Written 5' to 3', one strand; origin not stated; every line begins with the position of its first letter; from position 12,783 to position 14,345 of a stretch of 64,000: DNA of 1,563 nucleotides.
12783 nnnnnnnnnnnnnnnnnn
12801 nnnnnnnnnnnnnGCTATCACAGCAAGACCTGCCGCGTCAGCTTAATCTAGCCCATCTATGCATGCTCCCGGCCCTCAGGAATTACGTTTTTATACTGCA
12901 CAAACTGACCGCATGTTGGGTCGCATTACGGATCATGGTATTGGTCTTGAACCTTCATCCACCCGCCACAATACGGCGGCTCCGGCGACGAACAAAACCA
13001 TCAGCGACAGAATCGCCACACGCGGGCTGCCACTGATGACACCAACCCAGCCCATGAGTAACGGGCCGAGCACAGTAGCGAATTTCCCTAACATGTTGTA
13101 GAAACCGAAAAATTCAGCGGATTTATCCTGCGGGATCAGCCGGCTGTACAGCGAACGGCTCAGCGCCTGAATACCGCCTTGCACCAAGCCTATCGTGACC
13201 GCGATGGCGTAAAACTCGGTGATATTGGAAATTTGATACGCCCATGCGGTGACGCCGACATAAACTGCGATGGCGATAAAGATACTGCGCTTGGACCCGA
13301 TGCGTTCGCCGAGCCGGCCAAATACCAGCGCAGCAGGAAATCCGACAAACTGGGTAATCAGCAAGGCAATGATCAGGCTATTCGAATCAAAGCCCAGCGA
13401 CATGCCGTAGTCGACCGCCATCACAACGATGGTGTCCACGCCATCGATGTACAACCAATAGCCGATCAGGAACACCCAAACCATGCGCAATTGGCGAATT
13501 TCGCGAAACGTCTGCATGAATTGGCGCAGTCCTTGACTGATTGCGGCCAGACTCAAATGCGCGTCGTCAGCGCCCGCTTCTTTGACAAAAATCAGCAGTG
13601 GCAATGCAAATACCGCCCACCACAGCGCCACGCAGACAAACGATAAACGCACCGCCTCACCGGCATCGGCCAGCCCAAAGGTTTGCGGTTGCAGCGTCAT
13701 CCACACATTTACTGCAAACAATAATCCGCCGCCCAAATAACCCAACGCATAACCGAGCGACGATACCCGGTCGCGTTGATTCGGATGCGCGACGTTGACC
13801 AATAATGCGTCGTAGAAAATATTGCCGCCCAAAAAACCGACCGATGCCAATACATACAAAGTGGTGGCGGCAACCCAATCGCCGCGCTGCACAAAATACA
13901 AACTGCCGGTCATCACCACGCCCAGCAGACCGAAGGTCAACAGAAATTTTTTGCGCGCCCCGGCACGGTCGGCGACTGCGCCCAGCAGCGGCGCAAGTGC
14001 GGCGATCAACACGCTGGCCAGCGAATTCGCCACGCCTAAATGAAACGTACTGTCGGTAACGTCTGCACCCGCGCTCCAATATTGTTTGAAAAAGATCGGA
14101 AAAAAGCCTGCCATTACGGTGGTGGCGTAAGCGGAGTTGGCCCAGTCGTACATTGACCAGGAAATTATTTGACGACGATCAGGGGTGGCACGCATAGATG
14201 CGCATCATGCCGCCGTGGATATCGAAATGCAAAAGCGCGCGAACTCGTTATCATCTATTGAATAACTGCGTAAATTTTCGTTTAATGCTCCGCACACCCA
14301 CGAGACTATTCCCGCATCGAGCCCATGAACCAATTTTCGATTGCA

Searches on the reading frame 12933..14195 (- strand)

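Call 26: search_protein_families(library=pfam, proteins=[window:12933-14195:-], max_evalue=0.00001)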
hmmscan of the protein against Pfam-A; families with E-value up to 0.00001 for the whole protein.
window:12933-14195:- (420 aa): 2 families
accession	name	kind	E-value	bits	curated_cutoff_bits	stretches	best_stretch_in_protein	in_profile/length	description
PF11700.14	ATG22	-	3.4e-65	221.1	24.1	1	55-414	75-474/482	Vacuole effluxer Atg22 like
PF07690.21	MFS_1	-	1.9e-30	106.4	33.4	2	23-370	10-339/347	Major Facilitator Superfamily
